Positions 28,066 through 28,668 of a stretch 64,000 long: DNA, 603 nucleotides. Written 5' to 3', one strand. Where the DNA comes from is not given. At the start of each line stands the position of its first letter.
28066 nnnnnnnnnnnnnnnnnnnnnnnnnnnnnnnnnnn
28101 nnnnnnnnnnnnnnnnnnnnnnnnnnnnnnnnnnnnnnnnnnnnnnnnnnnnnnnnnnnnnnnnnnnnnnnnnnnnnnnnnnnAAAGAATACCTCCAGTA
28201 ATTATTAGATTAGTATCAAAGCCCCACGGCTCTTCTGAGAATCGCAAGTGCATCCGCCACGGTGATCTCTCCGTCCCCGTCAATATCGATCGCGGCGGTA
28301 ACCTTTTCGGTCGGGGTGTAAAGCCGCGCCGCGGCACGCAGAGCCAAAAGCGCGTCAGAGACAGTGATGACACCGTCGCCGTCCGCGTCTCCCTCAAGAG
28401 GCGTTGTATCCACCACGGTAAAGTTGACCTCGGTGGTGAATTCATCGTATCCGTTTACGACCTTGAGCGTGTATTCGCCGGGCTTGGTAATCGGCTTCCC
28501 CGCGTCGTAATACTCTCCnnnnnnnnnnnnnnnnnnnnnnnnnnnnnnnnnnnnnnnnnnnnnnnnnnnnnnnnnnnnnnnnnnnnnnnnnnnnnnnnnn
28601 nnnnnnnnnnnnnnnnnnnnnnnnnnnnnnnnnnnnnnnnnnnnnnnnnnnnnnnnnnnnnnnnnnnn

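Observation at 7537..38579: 31-kb co-directional block of dockerin-tagged proteins with no cohesin partner in the window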

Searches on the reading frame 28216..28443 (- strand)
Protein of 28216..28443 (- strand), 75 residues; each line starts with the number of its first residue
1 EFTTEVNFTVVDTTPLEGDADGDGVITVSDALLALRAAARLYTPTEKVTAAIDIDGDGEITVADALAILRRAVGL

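Call 48: find_homologous_proteins(query=A4, max_evalue=0.001)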
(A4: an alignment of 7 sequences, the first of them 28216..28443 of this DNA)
Query A4 (7 sequences) (75 aa, profile of the alignment): 191 proteins with E <= 0.001 among 8000 candidates; the best 120 are listed.
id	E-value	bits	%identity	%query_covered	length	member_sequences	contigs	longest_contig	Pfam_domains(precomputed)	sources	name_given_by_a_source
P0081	1.5e-27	113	51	93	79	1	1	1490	PF13405.13,PF00404.25,PF14658.13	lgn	-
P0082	7.8e-23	98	57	93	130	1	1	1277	PF13405.13,PF00404.25,PF00036.39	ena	-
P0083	6.5e-21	92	64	79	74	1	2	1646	PF13405.13,PF00404.25,PF13499.13,PF00036.39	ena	-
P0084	6.8e-21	92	59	93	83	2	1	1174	PF13405.13,PF00404.25,PF00036.39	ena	-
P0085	2.3e-20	90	65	80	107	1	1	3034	PF00404.25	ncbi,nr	ncbi:MAG: dockerin type I repeat-containing protein, partial [Clostridia bacterium]|nr:dockerin type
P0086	3.8e-20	89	53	91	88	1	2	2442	PF00404.25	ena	-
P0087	6.8e-20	88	56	96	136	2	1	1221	PF13405.13,PF00404.25,PF00036.39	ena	-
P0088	8.9e-20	88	62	77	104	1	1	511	PF13405.13,PF00404.25,PF13499.13,PF00036.39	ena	-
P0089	9.2e-20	88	52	92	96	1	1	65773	PF13405.13,PF00404.25,PF00036.39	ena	-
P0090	1.4e-19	87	50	85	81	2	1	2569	PF00404.25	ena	-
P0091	1.4e-19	87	61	92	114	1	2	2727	PF00404.25,PF00036.39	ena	-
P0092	1.7e-19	87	57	96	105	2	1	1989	PF00404.25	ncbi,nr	ncbi:MAG: dockerin type I repeat-containing protein, partial [Clostridia bacterium]|nr:dockerin type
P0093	1.9e-19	87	64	79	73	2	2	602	PF13405.13,PF00404.25,PF13499.13,PF00036.39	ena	-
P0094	2.0e-19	87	63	80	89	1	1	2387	PF13405.13,PF00404.25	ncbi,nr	ncbi:MAG: dockerin type I repeat-containing protein, partial [Clostridia bacterium]|nr:dockerin type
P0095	2.0e-19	87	51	77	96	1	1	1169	PF00404.25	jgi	jgi:hypothetical protein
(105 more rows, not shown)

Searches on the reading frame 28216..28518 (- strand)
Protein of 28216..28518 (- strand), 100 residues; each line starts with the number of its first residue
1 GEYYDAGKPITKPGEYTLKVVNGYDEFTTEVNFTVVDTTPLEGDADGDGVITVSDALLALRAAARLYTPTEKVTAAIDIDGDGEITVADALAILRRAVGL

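Call 7: search_protein_families(library=pfam, proteins=[window:28216-28518:-], max_evalue=1)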
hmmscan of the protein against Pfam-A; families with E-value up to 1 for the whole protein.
window:28216-28518:- (100 aa): 9 families
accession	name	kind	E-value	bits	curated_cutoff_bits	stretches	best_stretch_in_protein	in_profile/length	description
PF00404.24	Dockerin_1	-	4.3e-08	33.7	22.9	1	43-94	2-53/57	Dockerin type I domain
PF00036.39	EF-hand_1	-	1e-05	25.1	25.4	2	77-95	9-27/29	EF hand domain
PF13405.12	EF-hand_6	-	1.1e-05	25.2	25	2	76-95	8-27/30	EF-hand domain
PF13499.12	EF-hand_7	-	0.00069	20.4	30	1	44-89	12-61/67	EF-hand domain pair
PF13202.12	EF-hand_5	-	0.0015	18.3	25.9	2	76-87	7-18/25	EF hand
PF13833.12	EF-hand_8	-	0.03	14.5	28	0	76-89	33-46/54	EF-hand domain pair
PF05279.16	Asp-B-Hydro_N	-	0.04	14.3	23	0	77-94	48-65/66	Aspartyl beta-hydroxylase N-terminal region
PF22746.1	SHOCT-like_DUF2089-C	-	0.095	12.8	27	0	82-95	12-25/32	SHOCT-like domain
PF14658.12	EF-hand_9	-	0.2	12.6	37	0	44-96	8-64/66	EF-hand domain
